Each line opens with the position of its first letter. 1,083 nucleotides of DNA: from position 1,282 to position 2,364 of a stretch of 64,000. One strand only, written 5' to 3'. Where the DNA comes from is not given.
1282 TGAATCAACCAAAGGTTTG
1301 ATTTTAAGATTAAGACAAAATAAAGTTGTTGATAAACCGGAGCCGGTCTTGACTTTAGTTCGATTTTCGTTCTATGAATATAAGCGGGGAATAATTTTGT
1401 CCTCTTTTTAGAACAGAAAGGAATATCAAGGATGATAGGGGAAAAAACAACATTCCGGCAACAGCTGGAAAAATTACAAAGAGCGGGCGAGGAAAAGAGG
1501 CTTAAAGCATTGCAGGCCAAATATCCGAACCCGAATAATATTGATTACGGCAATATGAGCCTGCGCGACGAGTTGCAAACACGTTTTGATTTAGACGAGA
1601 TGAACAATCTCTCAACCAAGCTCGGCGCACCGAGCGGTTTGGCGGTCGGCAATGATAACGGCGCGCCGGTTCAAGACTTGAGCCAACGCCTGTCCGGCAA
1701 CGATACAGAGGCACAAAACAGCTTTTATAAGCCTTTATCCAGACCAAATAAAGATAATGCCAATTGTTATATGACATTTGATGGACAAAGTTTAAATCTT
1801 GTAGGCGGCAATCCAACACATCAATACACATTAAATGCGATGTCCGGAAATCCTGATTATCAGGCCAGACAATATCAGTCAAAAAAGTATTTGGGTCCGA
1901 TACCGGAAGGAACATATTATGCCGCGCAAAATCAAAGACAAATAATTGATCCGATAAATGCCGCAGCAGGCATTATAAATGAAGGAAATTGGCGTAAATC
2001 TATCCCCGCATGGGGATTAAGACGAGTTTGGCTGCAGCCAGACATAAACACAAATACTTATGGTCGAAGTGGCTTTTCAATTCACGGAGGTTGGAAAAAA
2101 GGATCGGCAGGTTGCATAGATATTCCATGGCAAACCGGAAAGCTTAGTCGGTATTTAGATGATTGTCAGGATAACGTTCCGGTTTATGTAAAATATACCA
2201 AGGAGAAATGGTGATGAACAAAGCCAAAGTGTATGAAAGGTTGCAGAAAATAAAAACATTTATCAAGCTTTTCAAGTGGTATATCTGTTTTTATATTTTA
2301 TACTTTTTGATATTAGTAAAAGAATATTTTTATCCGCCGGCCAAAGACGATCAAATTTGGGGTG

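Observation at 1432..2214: Toxin A C-terminal domain resembles Tlde1/DUF2778 (peptidoglycan L,D-transpeptidase-fold effector)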

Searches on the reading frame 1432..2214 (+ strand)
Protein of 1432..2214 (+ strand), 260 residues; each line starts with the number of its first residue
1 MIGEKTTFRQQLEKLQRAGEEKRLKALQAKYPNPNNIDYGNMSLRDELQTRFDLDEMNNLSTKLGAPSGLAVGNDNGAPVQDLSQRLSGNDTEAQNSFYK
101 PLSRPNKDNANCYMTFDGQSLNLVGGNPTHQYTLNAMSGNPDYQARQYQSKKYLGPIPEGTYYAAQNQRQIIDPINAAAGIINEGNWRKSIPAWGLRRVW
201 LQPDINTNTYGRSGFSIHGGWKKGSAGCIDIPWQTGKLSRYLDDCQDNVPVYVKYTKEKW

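Call 3: search_protein_families(library=pfam, proteins=[window:1432-2214:+], max_evalue=1)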
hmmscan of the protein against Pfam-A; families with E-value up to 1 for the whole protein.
window:1432-2214:+ (260 aa): 2 families
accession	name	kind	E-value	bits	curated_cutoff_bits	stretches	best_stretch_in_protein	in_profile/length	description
PF10908.13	Tlde1_dom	-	3.3e-08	34.4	30.1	1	134-231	3-96/120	Tlde1 domain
PF19960.5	EAD7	-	0.073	13.3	32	1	44-80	1-37/62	Effector-associated domain 7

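Call 4: search_protein_families(library=ncbifam, proteins=[window:1432-2214:+], max_evalue=1)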
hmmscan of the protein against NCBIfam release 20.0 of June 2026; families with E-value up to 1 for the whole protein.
window:1432-2214:+ (260 aa): 1 family
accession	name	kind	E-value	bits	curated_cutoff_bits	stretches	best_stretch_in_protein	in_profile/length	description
NF005306.0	PRK06837.1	subfamily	0.018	13.9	376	1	169-195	261-287/427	ArgE/DapE family deacylase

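Call 5: search_solved_structures(query=window:1432-2214:+, max_evalue=10, show_alignments=3)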
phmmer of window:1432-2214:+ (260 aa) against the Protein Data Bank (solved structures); distinct sequences matched with E-value up to 10: 3.
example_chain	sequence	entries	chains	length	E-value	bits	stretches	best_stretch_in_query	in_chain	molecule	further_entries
8uu4_i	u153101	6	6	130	0.01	18.6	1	181-229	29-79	Small ribosomal subunit protein uS9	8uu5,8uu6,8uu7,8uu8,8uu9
7nhn_j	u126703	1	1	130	0.01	18.6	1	181-229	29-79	30S ribosomal protein S9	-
3qtg_A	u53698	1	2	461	1.3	11.7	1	21-87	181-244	Pyruvate kinase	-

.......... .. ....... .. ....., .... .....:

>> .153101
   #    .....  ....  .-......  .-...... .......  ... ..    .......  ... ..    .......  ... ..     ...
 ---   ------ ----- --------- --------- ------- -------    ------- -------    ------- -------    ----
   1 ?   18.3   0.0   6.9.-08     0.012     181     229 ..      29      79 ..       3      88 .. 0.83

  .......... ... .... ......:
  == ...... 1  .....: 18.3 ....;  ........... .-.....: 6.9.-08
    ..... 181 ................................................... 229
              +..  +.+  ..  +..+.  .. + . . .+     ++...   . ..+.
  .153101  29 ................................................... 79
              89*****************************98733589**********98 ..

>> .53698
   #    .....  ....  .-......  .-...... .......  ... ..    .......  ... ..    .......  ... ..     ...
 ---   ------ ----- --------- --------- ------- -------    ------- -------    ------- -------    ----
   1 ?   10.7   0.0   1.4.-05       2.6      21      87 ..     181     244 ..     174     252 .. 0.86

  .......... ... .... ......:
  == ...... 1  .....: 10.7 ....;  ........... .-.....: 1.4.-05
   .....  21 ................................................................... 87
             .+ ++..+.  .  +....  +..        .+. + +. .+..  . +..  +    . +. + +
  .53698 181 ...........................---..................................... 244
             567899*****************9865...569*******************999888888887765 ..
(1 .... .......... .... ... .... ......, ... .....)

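Call 8: find_homologous_proteins(query=window:1432-2214:+, max_evalue=0.001)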
Query window:1432-2214:+ (260 aa): 642 proteins with E <= 0.001 among 874 candidates; the best 120 are listed.
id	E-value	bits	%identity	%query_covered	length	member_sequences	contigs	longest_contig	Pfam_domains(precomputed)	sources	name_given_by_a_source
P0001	2.7e-176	603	100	100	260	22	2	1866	PF10908.14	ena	-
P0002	1.6e-118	413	69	100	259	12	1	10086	PF10908.14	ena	-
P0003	4.5e-95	336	96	43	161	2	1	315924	-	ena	-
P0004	6.2e-82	293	81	59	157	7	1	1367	PF10908.14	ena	-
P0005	9.0e-67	243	49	99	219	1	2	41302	PF10908.14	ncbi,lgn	-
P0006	2.4e-65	239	49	98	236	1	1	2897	PF10908.14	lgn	-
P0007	1.7e-63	233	62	69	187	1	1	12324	-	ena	-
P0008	5.1e-63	231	67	59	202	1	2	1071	PF10908.14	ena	-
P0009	2.5e-62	229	68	60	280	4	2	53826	PF10908.14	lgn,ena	-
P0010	6.5e-62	227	66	61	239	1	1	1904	PF10908.14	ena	-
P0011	9.6e-62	227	59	67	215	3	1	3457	PF10908.14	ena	-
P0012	5.6e-60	221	58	68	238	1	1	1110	PF10908.14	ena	-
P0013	6.9e-60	221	62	59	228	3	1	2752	PF10908.14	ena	-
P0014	8.9e-59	217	48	86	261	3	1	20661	PF10908.14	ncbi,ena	-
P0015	1.1e-57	214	61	57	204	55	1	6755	PF10908.14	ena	-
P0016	1.6e-57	213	48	87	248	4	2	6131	PF10908.14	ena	-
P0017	1.7e-57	213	63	60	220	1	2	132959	PF10908.14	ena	-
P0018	3.7e-57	212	63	60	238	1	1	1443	PF10908.14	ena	-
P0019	5.2e-57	211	55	74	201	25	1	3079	PF10908.14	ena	-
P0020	5.8e-57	211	61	60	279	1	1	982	PF10908.14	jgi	jgi:hypothetical protein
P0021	5.9e-57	211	44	92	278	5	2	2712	PF10908.14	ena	-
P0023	2.0e-56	209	63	59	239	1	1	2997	PF10908.14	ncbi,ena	-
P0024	2.5e-56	209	61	60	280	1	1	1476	PF10908.14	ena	-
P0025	9.3e-56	207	61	58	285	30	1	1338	PF10908.14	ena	-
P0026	9.3e-56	207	58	59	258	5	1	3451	PF10908.14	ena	-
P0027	1.3e-55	207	66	56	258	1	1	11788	PF10908.14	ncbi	-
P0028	1.9e-55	206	62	59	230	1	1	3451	PF10908.14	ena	-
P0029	2.6e-55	206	48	93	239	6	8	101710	PF10908.14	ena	-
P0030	8.3e-55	204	62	59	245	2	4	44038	PF10908.14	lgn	-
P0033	1.8e-54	203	47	95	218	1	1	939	PF10908.14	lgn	-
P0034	2.0e-54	203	60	60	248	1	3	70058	PF10908.14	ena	-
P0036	7.1e-54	201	60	62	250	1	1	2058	PF10908.14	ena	-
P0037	1.3e-53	200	64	57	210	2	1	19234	PF10908.14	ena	-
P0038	1.6e-53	200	60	61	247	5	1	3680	PF10908.14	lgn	-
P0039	2.1e-53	200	64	57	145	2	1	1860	PF10908.14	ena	-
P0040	2.1e-53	200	59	58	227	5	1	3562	PF10908.14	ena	-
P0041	3.2e-53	199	50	70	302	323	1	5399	PF10908.14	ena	-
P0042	4.6e-53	198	47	92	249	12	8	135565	PF10908.14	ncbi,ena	-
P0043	4.9e-53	198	63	58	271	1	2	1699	PF10908.14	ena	-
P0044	5.1e-53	198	43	90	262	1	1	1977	PF10908.14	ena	-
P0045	5.7e-53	198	45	85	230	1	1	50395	PF10908.14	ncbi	-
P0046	5.9e-53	198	44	86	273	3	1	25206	PF10908.14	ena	-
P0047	2.0e-52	196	61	58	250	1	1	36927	PF10908.14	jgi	jgi:hypothetical protein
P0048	3.5e-52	196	51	76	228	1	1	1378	PF10908.14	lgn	-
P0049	4.2e-52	195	52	74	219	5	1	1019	PF10908.14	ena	-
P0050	4.3e-52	195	52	68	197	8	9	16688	PF10908.14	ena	-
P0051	1.0e-51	194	60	58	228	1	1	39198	PF10908.14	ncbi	-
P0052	1.1e-51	194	56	62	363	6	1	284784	PF10908.14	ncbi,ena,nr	ncbi:MAG: DUF2778 domain-containing protein [Alphaproteobacteria bacterium]|nr:DUF2778 domain-contai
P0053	1.7e-51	193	57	58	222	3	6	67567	PF10908.14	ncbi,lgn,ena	-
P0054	2.0e-51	193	56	58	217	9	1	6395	PF10908.14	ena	-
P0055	2.3e-51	193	54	69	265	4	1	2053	PF10908.14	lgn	-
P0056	2.8e-51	193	61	58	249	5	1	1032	PF10908.14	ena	-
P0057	2.9e-51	193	58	62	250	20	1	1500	PF10908.14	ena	-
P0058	3.4e-51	192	46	86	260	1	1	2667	PF10908.14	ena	-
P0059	3.5e-51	192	43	86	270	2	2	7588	PF10908.14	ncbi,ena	-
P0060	4.2e-51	192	56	59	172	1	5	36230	PF10908.14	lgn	-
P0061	4.6e-51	192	59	59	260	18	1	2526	PF10908.14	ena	-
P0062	5.7e-51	192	58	59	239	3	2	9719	PF10908.14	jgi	-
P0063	6.4e-51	191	63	49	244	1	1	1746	PF10908.14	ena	-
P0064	1.8e-50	190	44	85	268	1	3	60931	PF10908.14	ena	-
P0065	2.0e-50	190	51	71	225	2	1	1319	PF10908.14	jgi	jgi:hypothetical protein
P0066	2.0e-50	190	55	67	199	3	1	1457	PF10908.14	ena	-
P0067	2.3e-50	190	57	60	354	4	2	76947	PF10908.14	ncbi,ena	-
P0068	4.5e-50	189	58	60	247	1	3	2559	PF10908.14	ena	-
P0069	6.0e-50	188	57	60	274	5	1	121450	PF10908.14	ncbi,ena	-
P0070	8.9e-50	188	55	62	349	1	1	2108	PF10908.14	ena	-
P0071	9.8e-50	188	44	85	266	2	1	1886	PF10908.14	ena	-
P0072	1.1e-49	187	58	58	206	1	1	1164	PF10908.14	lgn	-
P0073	1.1e-49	187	55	62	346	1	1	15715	PF10908.14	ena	-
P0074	1.1e-49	187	56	62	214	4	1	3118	PF10908.14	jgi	-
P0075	1.2e-49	187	56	62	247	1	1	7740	PF10908.14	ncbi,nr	ncbi:MAG: DUF2778 domain-containing protein [Alphaproteobacteria bacterium]|nr:DUF2778 domain-contai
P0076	1.3e-49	187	57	60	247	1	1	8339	PF10908.14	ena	-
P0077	1.6e-49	187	46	88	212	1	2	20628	PF10908.14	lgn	-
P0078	1.7e-49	187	58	58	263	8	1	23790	PF10908.14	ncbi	-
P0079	1.8e-49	187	51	68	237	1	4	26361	PF10908.14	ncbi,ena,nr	ncbi:MAG: DUF2778 domain-containing protein [Alphaproteobacteria bacterium]|nr:DUF2778 domain-contai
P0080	1.9e-49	187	57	60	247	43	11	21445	PF10908.14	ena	-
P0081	2.1e-49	187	56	63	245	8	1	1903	PF10908.14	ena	-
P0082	2.2e-49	186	59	57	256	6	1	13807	PF10908.14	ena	-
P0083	2.2e-49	186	57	60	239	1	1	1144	PF10908.14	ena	-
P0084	2.4e-49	186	56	60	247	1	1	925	PF10908.14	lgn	-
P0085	2.4e-49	186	57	60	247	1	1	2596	PF10908.14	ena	-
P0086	2.5e-49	186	44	85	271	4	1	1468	PF10908.14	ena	-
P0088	3.8e-49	186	57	60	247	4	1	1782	PF10908.14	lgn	-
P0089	5.2e-49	185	56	60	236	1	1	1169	PF10908.14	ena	-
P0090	6.8e-49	185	60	58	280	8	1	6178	PF10908.14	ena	-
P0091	7.4e-49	185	56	59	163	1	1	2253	PF10908.14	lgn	-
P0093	1.2e-48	184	55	60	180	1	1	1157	PF10908.14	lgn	-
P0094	1.4e-48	184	55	59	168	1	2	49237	PF10908.14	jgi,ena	-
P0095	1.9e-48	183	57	58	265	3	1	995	PF10908.14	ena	-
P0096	1.9e-48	183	50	74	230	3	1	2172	PF10908.14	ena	-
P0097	3.3e-48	183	58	57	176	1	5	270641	PF10908.14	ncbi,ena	-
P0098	4.5e-48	182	58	58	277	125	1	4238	PF10908.14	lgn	-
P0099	7.4e-48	181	62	57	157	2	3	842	PF10908.14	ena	-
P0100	8.5e-48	181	58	59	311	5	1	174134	PF10908.14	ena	-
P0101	9.5e-48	181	58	57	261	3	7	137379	PF10908.14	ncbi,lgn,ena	-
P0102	1.2e-47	181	57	58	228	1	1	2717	PF10908.14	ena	-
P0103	1.2e-47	181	57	57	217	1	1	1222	PF10908.14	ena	-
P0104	1.4e-47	181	57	58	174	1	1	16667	PF10908.14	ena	-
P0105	1.7e-47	180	59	57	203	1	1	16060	PF10908.14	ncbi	-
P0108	2.7e-47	180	54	58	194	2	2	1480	PF10908.14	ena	-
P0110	2.8e-47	179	57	59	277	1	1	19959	PF10908.14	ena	-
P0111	3.2e-47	179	58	58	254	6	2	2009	PF10908.14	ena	-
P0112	3.3e-47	179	54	61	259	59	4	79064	PF10908.14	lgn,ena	-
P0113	4.1e-47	179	58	58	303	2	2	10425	PF10908.14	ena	-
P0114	4.2e-47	179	58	57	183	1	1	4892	PF10908.14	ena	-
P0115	4.5e-47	179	52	66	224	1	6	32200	PF10908.14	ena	-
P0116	4.7e-47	179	57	58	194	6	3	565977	PF10908.14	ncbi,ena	-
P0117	4.7e-47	179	58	58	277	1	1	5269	PF10908.14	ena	-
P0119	8.6e-47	178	56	58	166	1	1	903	PF10908.14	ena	-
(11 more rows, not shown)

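Call 11: find_encoding_contigs(protein=P0003, flank=10000, max_places=4)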
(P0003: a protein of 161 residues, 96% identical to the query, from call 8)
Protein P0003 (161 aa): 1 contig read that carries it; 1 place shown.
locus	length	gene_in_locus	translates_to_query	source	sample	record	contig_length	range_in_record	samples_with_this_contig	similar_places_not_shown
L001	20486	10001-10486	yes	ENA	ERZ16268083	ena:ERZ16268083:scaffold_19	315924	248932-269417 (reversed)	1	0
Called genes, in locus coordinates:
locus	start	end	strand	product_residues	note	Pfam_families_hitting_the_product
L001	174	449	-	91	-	-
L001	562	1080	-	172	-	-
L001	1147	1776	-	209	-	-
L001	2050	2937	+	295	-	-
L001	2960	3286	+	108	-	-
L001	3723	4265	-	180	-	-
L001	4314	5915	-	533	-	PF00890:FAD_binding_2 (faint), PF01266:DAO (faint), PF02254:TrkA_N (faint), PF03486:HI0933_like (faint), PF07992:Pyr_redox_2, PF13738:Pyr_redox_3, PF00070:Pyr_redox, PF02852:Pyr_redox_dim, +3 more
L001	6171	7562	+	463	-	PF02881:SRP54_N, PF00448:SRP54, PF06414:Zeta_toxin (weak), PF13401:AAA_22 (weak), PF01656:CbiA (weak), PF13671:AAA_33 (weak), PF02978:SRP_SPB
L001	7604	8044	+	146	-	PF00886:Ribosomal_S16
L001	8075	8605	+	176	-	PF01782:RimM, PF05239:PRC, PF24986:PRC_RimM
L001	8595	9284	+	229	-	PF01746:tRNA_m1G_MT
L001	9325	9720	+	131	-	PF01245:Ribosomal_L19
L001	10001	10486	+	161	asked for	-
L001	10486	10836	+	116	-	-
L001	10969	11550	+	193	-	-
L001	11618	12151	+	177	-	-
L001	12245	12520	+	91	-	-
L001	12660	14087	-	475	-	PF13393:tRNA-synt_His, PF00587:tRNA-synt_2b (weak), PF03129:HGTP_anticodon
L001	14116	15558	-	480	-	-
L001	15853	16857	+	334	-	PF01118:Semialdhyde_dh (weak), PF02774:Semialdhyde_dhC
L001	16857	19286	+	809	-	PF00924:MS_channel_2nd, PF21082:MS_channel_3rd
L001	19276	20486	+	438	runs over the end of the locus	PF08245:Mur_ligase_M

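Call 14: find_related_loci(query=window:1432-2214:+, collection=genome_contigs, flank=10000)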
Query window:1432-2214:+ (260 aa) in genome_contigs; peptide patterns used: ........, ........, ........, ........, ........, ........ (x = any residue, [..] = any of these).
27 stretches matched a pattern; 2 encode a relative of the query (tblastn E <= 1e-3); 2 distinct loci.
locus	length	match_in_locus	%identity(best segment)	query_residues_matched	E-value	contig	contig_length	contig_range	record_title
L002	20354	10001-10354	85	1-114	3e-61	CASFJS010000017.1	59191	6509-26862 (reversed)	uncultured proteobacterium isolate B35_L4_330330_idba_bin.27 genome assembly, contig: B35_L4_330330_idba_bin.27.fa_scaff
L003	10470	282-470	95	1-63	1e-35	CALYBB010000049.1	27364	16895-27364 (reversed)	MAG: uncultured Alphaproteobacteria bacterium isolate E04__bin174 genome assembly, contig: E04__k127_5123001, whole geno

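Call 20: predict_structure(alignment_id=A1)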
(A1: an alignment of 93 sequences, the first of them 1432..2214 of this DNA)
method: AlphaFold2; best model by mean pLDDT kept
length: 260 residues; sequences in the alignment: 93
mean_pLDDT: 77.5   pTM: 0.61
mean pLDDT of the five models: 77.5, 75.0, 73.7, 72.1, 71.2
residues with pLDDT >= 90: 86; 70-90: 100; 50-70: 37; < 50: 37
segments of 3 or more residues with pLDDT < 50: 72-79, 89-106, 181-191
pLDDT, mean of each block of 10 residues (from residue 1): 67 84 90 84 75 80 77 46 58 38 49 95 89 92 92 92 90 61 45 70 96 90 81 89 92 92
secondary structure, 60 per line:
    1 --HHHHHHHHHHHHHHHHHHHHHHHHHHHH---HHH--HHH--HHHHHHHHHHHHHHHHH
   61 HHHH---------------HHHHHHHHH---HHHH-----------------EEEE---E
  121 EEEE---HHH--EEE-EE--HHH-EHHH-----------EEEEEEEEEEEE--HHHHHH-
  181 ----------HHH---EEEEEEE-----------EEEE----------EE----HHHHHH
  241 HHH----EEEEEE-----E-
elements in order: H3-30 H44-64 H80-88 H92-95 E113-116 E120-124 E133-135 E160-171 H174-179 E197-203 E215-218 H235-243 E248-253

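Call 23: fold_search(model_id=the predicted structure, library=pdb)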
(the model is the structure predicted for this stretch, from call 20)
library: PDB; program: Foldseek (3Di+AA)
matches with E <= 10: 67; with E <= 0.001: 3
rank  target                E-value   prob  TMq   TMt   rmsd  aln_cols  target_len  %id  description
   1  7uo8_A                1.2e-08  1.00  0.44  0.64   4.6       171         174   26  Co-crystal structure of Salmonella Typhimurium Tlde1a in complex with D-methionine (released 2022-11-02)
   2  7uma_A                3.1e-08  1.00  0.43  0.62   4.9       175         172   23  Crystal structure of Tlde1a from Salmonella Typhimurium (released 2022-11-02)
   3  7uo3_A                1.3e-07  1.00  0.43  0.63   5.0       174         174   22  Co-crystal structure of Salmonella Typhimurium Tlde1a in complex with D-alanine (released 2022-11-02)
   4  4zfq                  1.9e-02  0.99  0.31  0.24   5.8       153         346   12  Structure of M. tuberculosis (3,3) L,D-Transpeptidase, LdtMt5. (Meropenen-adduct form) (released 2015-09-02)
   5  1ma7_B                1.8e+00  0.08  0.14  0.12   8.2        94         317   17  Crystal structure of Cre site-specific recombinase complexed with a mutant DNA substrate, LoxP-A8/T27 (released 2003-07-08)
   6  4xei_A                1.8e+00  0.07  0.10  0.07   6.8        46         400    9  Orthorhombic isomorph of bovine Arp2/3 complex (released 2015-09-02)
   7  5u91_B                2.3e+00  0.07  0.14  0.12   8.2        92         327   15  Crystal structure of Tre/loxLTR complex (released 2017-07-26)
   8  6lmk_R                2.4e+00  0.15  0.18  0.12  17.0        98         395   16  Cryo-EM structure of the human glucagon receptor in complex with Gs (released 2020-04-01)
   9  2p9l_A                2.4e+00  0.06  0.10  0.08   6.9        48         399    8  Crystal Structure of bovine Arp2/3 complex (released 2007-05-29)
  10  5ohy_D                2.9e+00  0.01  0.07  0.04  10.8        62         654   10  A GH31 family sulfoquinovosidase in complex with aza-sugar inhibitor IFGSQ (released 2018-08-08)
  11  5ohy_C                2.9e+00  0.01  0.07  0.04  10.8        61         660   10  A GH31 family sulfoquinovosidase in complex with aza-sugar inhibitor IFGSQ (released 2018-08-08)
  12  3ule_A                3.1e+00  0.06  0.10  0.07   7.2        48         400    8  Structure of Bos taurus Arp2/3 complex with bound inhibitor CK-869 and ATP (released 2013-02-13)
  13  3ukr_A                3.1e+00  0.06  0.11  0.08   6.8        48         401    8  Crystal structure of Bos taurus Arp2/3 complex with bound inhibitor CK-666 (released 2013-02-13)
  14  2p9u_A                3.3e+00  0.05  0.10  0.07   7.0        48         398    8  Crystal structure of bovine Arp2/3 complex co-crystallized with AMP-PNP and calcium (released 2007-05-29)
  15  5ohy_A                3.3e+00  0.01  0.07  0.04  10.8        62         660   10  A GH31 family sulfoquinovosidase in complex with aza-sugar inhibitor IFGSQ (released 2018-08-08)
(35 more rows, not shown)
